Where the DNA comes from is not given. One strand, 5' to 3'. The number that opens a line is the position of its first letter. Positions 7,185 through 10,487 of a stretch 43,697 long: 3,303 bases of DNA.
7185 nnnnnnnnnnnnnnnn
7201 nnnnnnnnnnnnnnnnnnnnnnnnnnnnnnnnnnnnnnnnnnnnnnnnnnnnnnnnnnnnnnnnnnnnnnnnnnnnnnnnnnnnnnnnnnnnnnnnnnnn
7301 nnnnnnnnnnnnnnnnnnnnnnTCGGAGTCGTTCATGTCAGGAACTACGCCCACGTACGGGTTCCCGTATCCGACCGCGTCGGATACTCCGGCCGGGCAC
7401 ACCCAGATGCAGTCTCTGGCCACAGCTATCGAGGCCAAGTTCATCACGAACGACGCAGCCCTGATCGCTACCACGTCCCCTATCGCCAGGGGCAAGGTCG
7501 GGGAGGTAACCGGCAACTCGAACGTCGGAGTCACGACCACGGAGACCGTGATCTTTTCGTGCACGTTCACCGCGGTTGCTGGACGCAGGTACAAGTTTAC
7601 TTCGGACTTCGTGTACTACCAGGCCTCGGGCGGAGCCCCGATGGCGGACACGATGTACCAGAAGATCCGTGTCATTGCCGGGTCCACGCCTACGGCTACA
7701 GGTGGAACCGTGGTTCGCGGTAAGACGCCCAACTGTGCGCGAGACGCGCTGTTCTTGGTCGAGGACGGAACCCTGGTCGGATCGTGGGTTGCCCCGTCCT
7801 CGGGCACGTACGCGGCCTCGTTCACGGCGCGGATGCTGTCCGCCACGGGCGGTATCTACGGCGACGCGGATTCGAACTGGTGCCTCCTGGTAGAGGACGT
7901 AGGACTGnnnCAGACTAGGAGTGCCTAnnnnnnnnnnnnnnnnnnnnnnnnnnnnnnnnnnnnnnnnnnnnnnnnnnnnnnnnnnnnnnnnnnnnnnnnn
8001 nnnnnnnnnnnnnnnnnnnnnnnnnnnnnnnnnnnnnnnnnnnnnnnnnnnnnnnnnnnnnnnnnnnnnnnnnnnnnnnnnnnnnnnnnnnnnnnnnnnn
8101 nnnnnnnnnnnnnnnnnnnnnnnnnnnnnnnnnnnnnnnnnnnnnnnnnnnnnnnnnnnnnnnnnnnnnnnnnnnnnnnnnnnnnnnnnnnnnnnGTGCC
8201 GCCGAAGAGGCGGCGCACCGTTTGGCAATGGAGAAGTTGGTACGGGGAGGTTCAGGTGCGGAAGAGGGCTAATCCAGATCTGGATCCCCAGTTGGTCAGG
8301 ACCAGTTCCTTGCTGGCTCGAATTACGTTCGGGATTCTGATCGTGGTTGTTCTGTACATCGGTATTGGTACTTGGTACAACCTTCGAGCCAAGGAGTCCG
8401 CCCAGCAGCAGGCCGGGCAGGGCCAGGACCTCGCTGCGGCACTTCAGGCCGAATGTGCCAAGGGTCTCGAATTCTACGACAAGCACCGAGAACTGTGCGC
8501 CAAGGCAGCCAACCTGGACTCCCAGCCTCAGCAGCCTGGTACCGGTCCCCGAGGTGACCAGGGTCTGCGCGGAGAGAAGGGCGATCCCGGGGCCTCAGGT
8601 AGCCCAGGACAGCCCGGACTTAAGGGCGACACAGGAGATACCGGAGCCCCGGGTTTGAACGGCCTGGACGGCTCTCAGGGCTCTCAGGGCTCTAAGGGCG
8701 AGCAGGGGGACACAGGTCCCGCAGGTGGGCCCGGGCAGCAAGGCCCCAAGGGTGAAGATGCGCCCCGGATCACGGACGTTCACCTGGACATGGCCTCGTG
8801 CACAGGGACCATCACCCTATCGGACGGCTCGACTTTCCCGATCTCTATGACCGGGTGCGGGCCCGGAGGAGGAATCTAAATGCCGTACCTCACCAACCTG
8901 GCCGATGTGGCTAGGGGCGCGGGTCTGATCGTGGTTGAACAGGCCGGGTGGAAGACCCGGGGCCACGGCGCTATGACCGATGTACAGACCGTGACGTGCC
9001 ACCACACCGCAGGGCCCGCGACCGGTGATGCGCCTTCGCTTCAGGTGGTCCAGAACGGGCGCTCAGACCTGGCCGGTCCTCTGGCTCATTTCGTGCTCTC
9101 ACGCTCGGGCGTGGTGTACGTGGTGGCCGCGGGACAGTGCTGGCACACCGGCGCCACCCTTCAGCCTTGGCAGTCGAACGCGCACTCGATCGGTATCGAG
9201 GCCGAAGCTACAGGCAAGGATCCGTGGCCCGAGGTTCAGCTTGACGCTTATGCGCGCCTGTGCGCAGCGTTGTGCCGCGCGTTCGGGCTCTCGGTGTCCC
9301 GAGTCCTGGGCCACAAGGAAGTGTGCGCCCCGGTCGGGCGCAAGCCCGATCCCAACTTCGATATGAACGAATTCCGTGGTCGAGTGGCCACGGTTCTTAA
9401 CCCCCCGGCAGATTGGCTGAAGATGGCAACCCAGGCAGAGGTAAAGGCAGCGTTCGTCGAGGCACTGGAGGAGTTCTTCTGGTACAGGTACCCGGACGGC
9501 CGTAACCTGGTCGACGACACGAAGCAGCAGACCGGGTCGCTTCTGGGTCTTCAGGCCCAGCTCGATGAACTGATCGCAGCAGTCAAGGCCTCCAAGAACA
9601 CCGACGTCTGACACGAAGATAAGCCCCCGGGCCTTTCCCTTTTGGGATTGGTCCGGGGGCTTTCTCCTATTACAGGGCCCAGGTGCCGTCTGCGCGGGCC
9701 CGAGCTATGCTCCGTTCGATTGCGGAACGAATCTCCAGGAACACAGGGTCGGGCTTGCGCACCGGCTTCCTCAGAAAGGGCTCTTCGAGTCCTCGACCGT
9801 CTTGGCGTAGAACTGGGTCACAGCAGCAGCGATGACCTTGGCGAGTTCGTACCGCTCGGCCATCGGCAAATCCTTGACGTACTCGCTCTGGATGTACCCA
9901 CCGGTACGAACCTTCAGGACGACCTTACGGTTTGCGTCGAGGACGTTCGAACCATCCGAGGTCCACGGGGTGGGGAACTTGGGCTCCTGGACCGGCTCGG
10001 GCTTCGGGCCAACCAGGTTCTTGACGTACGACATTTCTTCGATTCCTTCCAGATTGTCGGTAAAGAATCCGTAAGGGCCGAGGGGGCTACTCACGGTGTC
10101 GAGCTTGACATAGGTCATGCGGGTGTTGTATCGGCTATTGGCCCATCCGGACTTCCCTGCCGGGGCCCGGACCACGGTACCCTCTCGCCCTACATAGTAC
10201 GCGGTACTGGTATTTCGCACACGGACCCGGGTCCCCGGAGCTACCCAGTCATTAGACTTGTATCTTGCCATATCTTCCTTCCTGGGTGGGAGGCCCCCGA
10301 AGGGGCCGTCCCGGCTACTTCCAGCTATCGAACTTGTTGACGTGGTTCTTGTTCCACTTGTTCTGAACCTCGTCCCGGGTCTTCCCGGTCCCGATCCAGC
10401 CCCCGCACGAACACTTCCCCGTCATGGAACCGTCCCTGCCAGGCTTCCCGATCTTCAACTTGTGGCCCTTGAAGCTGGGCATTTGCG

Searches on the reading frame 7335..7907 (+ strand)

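Call 23: search_protein_families(library=phrogs, proteins=[window:7335-7907:+], max_evalue=0.00001)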
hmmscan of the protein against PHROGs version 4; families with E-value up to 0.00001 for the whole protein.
window:7335-7907:+ (191 aa): 1 family
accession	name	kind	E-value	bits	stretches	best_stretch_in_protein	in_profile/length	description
phrog_4817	-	unknown function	7.8e-06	26.7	0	50-190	14-165/169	-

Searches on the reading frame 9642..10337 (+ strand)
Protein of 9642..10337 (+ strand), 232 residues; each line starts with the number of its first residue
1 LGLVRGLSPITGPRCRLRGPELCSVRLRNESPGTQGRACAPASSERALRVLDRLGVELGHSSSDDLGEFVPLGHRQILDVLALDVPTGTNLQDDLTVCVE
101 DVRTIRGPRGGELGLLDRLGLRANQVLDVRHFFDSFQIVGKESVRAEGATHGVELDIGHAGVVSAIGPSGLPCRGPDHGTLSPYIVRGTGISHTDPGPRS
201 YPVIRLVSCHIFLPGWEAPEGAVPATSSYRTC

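Call 23: search_protein_families(library=phrogs, proteins=[window:9642-10337:+], max_evalue=0.00001)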
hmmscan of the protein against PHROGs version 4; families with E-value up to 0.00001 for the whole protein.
window:9642-10337:+ (232 aa): 0 families

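Call 50: search_protein_families(library=pfam, proteins=[window:9642-10337:+], max_evalue=0.01)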
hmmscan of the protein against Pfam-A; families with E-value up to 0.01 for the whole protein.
window:9642-10337:+ (232 aa): 0 families
